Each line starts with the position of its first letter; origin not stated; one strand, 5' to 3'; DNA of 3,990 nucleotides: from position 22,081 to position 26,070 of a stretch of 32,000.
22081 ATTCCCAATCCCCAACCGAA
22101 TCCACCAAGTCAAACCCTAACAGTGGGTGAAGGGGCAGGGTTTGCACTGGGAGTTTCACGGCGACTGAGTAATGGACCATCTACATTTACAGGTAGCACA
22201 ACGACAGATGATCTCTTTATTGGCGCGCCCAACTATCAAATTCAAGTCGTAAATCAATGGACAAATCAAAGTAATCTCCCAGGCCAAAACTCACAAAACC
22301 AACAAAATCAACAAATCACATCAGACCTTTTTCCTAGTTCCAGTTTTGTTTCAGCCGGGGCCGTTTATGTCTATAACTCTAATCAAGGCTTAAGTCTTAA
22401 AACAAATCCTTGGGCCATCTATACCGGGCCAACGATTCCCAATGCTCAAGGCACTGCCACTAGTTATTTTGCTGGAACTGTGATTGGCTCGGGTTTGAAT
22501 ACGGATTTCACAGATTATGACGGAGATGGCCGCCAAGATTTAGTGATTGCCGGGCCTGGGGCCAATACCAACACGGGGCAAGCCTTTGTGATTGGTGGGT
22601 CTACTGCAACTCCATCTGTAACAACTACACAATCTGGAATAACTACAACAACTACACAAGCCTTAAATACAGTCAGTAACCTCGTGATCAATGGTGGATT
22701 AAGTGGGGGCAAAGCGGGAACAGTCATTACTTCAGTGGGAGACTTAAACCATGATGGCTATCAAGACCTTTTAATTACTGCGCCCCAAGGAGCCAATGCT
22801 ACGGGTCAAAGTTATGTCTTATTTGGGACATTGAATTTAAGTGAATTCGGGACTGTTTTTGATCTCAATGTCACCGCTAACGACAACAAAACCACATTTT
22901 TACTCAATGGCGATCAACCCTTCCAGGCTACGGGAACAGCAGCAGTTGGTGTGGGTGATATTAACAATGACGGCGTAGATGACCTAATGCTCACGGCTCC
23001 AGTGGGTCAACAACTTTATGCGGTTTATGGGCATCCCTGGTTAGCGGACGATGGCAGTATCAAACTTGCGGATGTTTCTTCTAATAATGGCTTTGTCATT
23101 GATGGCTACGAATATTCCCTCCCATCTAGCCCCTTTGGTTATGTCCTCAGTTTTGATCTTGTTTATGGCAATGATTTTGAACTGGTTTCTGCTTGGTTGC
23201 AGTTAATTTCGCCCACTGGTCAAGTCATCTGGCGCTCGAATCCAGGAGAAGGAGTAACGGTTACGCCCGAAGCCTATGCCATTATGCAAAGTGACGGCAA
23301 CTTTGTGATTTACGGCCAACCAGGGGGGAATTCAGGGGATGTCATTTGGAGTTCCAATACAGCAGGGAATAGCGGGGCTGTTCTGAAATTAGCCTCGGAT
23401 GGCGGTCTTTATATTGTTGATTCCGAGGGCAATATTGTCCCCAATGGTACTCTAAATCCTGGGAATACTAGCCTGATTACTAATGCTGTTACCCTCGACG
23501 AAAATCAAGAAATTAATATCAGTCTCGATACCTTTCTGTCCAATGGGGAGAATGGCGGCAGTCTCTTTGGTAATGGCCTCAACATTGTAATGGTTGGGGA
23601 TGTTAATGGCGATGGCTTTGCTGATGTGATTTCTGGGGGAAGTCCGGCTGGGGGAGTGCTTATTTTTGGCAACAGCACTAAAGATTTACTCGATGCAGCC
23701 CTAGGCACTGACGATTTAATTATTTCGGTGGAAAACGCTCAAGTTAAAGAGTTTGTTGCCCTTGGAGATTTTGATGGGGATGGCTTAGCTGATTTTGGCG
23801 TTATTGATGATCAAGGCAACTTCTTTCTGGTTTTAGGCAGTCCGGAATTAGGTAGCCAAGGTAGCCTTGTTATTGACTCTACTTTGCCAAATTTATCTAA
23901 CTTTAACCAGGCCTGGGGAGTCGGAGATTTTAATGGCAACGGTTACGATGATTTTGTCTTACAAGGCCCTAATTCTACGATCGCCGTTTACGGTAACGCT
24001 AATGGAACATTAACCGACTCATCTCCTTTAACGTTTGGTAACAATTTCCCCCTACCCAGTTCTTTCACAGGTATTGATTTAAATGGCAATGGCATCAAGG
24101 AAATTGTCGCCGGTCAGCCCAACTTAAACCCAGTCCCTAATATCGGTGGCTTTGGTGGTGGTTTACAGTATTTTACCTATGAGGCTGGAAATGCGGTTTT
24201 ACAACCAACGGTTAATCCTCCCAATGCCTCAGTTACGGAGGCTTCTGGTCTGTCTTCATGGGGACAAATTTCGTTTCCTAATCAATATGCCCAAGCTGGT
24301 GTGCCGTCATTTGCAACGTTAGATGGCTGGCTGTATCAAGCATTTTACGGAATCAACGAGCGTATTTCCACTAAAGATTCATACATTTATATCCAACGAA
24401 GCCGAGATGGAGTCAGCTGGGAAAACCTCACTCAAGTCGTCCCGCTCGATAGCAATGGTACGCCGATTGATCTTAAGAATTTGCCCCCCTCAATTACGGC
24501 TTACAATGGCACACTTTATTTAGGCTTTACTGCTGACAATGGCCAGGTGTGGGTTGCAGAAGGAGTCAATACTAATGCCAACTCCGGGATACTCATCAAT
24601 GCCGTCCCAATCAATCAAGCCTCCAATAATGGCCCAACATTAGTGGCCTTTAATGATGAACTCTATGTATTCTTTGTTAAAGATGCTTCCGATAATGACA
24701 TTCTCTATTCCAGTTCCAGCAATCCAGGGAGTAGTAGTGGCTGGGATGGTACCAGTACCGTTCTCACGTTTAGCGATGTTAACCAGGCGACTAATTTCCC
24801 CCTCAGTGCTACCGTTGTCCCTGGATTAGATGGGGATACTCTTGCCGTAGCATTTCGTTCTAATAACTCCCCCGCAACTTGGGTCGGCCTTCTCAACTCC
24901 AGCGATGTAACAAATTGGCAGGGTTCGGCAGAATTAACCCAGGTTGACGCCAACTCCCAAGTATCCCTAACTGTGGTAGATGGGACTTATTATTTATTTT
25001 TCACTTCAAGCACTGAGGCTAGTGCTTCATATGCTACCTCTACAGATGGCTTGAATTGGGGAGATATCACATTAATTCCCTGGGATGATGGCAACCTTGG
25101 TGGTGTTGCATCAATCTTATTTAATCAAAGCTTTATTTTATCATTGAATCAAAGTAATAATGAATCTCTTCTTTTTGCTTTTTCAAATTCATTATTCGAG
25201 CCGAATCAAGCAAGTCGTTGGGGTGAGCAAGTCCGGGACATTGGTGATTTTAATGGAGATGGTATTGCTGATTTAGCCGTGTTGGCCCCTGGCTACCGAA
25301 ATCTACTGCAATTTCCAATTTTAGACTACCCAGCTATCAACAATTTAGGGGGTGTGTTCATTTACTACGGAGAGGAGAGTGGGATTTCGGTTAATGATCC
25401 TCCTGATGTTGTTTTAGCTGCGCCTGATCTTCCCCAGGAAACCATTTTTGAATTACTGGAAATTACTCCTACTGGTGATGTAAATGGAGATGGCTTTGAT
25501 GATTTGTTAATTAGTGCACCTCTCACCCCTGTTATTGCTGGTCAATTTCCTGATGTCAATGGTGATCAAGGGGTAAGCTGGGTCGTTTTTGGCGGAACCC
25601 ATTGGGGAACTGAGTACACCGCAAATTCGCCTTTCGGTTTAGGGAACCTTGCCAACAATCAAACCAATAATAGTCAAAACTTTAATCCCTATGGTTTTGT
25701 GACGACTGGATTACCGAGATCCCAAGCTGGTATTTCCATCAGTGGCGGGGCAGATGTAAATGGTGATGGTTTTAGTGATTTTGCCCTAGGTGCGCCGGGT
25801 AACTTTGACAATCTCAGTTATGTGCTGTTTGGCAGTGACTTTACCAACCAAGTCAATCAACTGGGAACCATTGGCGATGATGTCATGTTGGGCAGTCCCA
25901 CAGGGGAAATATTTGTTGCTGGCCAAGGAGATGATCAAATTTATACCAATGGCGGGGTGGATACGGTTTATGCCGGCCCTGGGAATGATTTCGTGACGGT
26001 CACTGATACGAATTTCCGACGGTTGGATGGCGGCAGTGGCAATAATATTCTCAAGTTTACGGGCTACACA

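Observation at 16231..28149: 11.9-kb single-ORF mosaic surface protein combining integrin-like, lectin and calcium-binding modules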

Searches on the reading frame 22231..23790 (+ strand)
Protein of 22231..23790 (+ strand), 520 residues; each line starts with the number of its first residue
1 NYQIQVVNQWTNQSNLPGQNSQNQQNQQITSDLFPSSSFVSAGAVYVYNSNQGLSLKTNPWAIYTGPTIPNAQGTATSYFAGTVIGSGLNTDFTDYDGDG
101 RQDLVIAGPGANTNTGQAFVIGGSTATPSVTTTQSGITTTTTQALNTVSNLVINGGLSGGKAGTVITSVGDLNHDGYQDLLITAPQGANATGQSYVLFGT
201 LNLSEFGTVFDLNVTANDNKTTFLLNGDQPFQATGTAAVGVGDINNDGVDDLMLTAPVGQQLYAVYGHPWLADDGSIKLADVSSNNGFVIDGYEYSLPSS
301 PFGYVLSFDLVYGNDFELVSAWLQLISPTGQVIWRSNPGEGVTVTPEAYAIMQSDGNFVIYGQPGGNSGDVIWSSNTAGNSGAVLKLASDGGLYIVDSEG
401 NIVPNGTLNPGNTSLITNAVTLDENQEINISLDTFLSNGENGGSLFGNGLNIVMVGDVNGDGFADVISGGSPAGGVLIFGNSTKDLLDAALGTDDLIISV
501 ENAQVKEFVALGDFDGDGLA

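Call 17: search_protein_families(library=pfam, proteins=[window:22231-23790:+], max_evalue=1)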
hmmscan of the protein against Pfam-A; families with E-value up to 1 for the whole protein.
window:22231-23790:+ (520 aa): 5 families
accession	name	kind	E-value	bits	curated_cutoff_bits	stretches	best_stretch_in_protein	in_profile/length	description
PF01839.29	FG-GAP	-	3e-26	91.2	22.1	5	167-197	5-37/37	FG-GAP repeat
PF13517.12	FG-GAP_3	-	6.6e-10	39.9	26.9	4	457-519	1-56/61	FG-GAP-like repeat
PF01453.30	B_lectin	-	0.001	20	32.4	2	332-430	2-99/105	D-mannose binding lectin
PF12256.14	TcdB_toxin_midN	-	0.043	13.6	24.8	0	87-112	26-51/181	Insecticide toxin TcdB middle/N-terminal region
PF23727.1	Beta-prop_FAM234A_B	-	0.92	8.4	26.4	0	165-191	129-155/467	FAM234A/B beta-propeller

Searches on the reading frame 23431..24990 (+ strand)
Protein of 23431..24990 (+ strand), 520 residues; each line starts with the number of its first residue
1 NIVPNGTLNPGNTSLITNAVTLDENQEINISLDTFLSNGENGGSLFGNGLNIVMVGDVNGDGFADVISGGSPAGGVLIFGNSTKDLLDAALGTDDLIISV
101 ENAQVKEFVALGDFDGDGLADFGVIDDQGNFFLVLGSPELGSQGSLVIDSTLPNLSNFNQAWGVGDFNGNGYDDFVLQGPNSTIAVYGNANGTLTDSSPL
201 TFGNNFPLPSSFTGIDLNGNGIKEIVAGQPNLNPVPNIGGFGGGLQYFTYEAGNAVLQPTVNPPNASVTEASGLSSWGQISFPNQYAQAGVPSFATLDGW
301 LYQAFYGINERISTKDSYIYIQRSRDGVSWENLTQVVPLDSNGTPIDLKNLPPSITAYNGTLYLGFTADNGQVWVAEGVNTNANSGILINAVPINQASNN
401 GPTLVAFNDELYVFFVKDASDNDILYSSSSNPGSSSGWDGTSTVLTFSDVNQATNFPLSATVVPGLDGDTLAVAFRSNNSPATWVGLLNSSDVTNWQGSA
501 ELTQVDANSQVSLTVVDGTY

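Call 17: search_protein_families(library=pfam, proteins=[window:23431-24990:+], max_evalue=1)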
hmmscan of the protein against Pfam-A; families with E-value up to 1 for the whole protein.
window:23431-24990:+ (520 aa): 2 families
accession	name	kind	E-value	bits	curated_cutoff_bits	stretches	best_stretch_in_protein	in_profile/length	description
PF13517.12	FG-GAP_3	-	3.3e-11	44.1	26.9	2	166-226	1-60/61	FG-GAP-like repeat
PF01839.29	FG-GAP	-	1.2e-10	41.5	22.1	3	52-74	4-25/37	FG-GAP repeat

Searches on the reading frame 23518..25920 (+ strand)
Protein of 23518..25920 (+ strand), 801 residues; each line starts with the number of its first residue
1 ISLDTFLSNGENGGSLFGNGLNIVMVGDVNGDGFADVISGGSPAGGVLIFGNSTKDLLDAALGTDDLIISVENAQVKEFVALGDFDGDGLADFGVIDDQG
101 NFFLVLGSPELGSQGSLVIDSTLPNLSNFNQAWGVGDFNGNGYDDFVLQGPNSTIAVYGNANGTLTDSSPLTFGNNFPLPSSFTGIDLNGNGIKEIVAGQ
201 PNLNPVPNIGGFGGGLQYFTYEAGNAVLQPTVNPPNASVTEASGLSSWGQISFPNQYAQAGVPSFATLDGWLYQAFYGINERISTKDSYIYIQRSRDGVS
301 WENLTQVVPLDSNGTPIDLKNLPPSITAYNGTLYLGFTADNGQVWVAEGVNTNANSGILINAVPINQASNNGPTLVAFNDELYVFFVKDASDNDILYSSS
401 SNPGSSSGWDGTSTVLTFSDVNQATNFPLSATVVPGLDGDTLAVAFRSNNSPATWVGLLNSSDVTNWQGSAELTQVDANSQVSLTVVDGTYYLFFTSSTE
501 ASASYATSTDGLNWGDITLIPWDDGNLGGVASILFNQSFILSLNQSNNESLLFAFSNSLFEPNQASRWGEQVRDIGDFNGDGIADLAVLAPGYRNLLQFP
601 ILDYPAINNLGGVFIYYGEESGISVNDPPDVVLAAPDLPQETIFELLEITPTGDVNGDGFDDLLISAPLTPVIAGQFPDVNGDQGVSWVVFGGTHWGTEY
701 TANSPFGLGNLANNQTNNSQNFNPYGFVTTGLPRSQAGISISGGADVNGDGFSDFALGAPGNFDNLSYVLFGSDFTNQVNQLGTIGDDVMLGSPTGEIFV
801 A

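Call 23: find_homologous_proteins(query=window:23518-25920:+, max_evalue=0.00001)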
Query window:23518-25920:+ (801 aa): 198 proteins with E <= 0.00001 among 8000 candidates; the best 120 are listed.
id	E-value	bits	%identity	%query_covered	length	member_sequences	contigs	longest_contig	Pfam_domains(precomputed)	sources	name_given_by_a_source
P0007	1.6e-58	217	38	45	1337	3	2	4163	PF01839.30,PF13517.13,PF13088.13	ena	-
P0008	8.9e-32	128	34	26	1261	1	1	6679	PF01839.30,PF18033.8,PF13517.13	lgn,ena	-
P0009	2.8e-29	120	30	29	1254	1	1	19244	PF01839.30,PF14312.13,PF13517.13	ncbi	-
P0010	1.0e-25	108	32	27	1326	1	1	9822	PF01839.30,PF13517.13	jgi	jgi:hypothetical protein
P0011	6.9e-23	99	32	20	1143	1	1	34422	PF01839.30,PF13517.13,PF13860.13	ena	-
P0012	2.3e-22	97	31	24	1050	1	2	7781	PF01839.30,PF13517.13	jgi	jgi:hypothetical protein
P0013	4.2e-21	93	29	25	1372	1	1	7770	PF01839.30,PF13517.13,PF13860.13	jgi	jgi:hypothetical protein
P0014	8.2e-21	92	28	42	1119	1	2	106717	PF01839.30,PF13517.13,PF00353.26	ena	-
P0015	2.1e-20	91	29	23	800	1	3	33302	PF01839.30,PF12256.15,PF13517.13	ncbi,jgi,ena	jgi:hypothetical protein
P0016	4.9e-20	89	28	26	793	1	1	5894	PF01839.30,PF14312.13,PF13517.13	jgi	jgi:hypothetical protein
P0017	6.1e-20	89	29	26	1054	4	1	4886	PF01839.30,PF13517.13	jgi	jgi:hypothetical protein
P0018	6.8e-20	89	28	24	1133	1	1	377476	PF01839.30,PF14312.13,PF13517.13,PF13860.13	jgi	-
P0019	1.4e-19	88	24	33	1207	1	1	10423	PF01839.30,PF13517.13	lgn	-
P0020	1.3e-18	85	31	24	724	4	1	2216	PF01839.30,PF22352.3,PF13517.13,PF18911.7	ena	-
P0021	1.6e-18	84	30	27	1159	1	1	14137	PF01839.30,PF13517.13,PF00353.26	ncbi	ncbi:MAG: hypothetical protein ABI832_14585 [bacterium]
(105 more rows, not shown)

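Call 26: search_protein_families(library=pfam, proteins=[P0007], max_evalue=10)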
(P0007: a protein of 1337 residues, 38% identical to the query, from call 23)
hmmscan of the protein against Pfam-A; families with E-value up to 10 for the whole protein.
P0007 (1337 aa): 5 families
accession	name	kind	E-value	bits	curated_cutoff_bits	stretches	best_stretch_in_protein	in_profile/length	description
PF01839.29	FG-GAP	-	1.1e-53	178.8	22.1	10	287-320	1-36/37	FG-GAP repeat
PF13517.12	FG-GAP_3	-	9.2e-15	55.4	26.9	7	1031-1095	1-60/61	FG-GAP-like repeat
PF13088.12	BNR_2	-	6.9e-07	29.3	31.4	1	680-758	181-258/277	BNR repeat-like domain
PF02012.26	BNR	-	0.15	12.6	27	1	688-698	1-11/12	BNR/Asp-box repeat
PF23727.1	Beta-prop_FAM234A_B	-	2.7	6.8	26.4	1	1069-1111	119-161/467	FAM234A/B beta-propeller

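Call 59: predict_structure(alignment_id=A1)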
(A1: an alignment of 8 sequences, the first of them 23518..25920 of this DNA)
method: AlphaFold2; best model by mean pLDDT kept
length: 801 residues; sequences in the alignment: 8
mean_pLDDT: 66.5   pTM: 0.54
mean pLDDT of the five models: 66.5, 64.9, 54.4, 52.0, 45.2
residues with pLDDT >= 90: 27; 70-90: 387; 50-70: 208; < 50: 179
segments of 3 or more residues with pLDDT < 50: 1-21, 41-43, 53-64, 201-214, 232-247, 280-286, 351-359, 558-569, 592-610, 638-643, 671-683, 714-723, 735-737, 760-766, 777-801
pLDDT, mean of each block of 10 residues (from residue 1): 36 36 70 69 61 45 59 79 89 86 86 72 75 89 91 89 87 72 78 79 31 59 77 38 45 61 75 73 50 70 73 78 84 85 80 43 74 86 83 83 79 77 83 69 83 79 67 64 76 74 79 79 65 74 67 63 36 81 80 39 33 76 63 61 61 78 73 39 62 72 64 45 59 51 63 62 48 47 33 30 25
secondary structure, 60 per line:
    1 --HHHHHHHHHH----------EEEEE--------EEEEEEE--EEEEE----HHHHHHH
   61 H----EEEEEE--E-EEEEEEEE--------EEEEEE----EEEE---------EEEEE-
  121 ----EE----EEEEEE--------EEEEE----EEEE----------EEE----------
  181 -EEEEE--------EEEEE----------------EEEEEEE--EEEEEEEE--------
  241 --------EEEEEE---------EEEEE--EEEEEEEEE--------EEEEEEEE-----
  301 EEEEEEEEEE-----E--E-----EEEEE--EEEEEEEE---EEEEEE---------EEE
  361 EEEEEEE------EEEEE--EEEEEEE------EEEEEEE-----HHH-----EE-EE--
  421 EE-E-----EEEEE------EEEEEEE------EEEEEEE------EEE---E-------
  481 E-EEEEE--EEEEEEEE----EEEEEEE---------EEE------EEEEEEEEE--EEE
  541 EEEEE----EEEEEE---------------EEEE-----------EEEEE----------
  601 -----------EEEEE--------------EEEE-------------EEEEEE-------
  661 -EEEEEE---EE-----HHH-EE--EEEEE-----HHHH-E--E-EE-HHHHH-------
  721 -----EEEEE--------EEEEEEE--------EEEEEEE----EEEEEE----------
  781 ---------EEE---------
elements in order (helices of 4 or more, strands of 3 or more residues): H3-12 E23-27 E36-42 E45-49 H54-61 E66-71 E76-83 E92-97 E102-105 E115-119 E131-136 E145-149 E154-157 E168-170 E182-186 E195-199 E216-222 E225-232 E249-254 E264-268 E271-279 E288-295 E301-310 E325-329 E332-339 E343-348 E358-367 E374-378 E381-387 E394-400 E430-434 E441-447 E454-460 E467-469 E483-487 E490-497 E502-508 E518-520 E527-535 E538-545 E550-555 E571-574 E586-590 E612-616 E631-634 E648-653 E662-667 E686-690 H696-699 H709-713 E726-730 E739-745 E754-760 E765-770 E790-792

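Call 63: fold_search(model_id=the predicted structure, library=pdb)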
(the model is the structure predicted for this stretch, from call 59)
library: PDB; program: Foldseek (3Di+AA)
matches with E <= 10: 1419; with E <= 0.001: 849
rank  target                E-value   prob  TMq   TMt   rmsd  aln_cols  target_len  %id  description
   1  6rgg_B                1.5e-10  1.00  0.29  0.62  12.2       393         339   17  Photorhabdus laumondii lectin PLL2 in complex with O-methylated PGL-1-derived disaccharide (released 2020-07-01)
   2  6rfz                  4.7e-10  1.00  0.28  0.61  12.2       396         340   17  Photorhabdus laumondii lectin PLL2 in complex with D-glucose (released 2020-07-01)
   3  6rg2_B                5.7e-10  1.00  0.24  0.51  20.9       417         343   14  Photorhabdus laumondii lectin PLL2 in complex with 3-O-methyl-D-glucose (released 2020-07-01)
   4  5c9l                  5.9e-10  1.00  0.28  0.59  11.8       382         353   16  Crystal structure of native PLL lectin from Photorhabdus luminescens at 1.65 A resolution (released 2016-10-19)
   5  8q83_D                8.0e-10  1.00  0.27  0.57  11.6       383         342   15  Photorhabdus laumondii lectin PLL5 in complex with alpha-methyl-fucoside (released 2025-03-05)
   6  4wk0_A                8.8e-10  1.00  0.17  0.27  22.4       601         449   13  Metal Ion and Ligand Binding of Integrin (released 2014-12-03)
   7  6t96                  1.1e-09  1.00  0.28  0.59  13.6       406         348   16  Photorhabdus laumondii subsp. laumondii lectin PLL3 (released 2019-12-25)
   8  6rg2_A                1.1e-09  1.00  0.27  0.57  14.8       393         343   14  Photorhabdus laumondii lectin PLL2 in complex with 3-O-methyl-D-glucose (released 2020-07-01)
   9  5c9o                  1.2e-09  1.00  0.28  0.57  12.7       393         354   16  Crystal structure of recombinant PLL lectin from Photorhabdus luminescens at 1.5 A resolution (released 2016-10-19)
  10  6rgr                  1.4e-09  1.00  0.26  0.56  15.1       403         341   13  Photorhabdus asymbiotica lectin PHL in complex with L-rhamnose (released 2020-07-01)
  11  5mxe                  1.4e-09  1.00  0.24  0.51  20.5       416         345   13  Photorhabdus asymbiotica lectin (PHL) in free form (released 2017-08-09)
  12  8q7u                  1.5e-09  1.00  0.28  0.59  12.0       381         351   15  Photorhabdus laumondii lectin PLL in complex with alpha-methyl-fucoside (released 2025-03-05)
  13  8q83_A                2.0e-09  1.00  0.28  0.58  11.6       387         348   16  Photorhabdus laumondii lectin PLL5 in complex with alpha-methyl-fucoside (released 2025-03-05)
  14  6flu_A                2.2e-09  1.00  0.28  0.59  12.3       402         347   17  Photorhabdus asymbiotica lectin (PHL) in complex with synthetic C-fucoside (released 2019-02-06)
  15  6fhy_A                2.3e-09  1.00  0.28  0.60  11.6       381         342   16  Photorhabdus asymbiotica lectin (PHL) in complex with synthetic C-fucoside (released 2019-01-30)
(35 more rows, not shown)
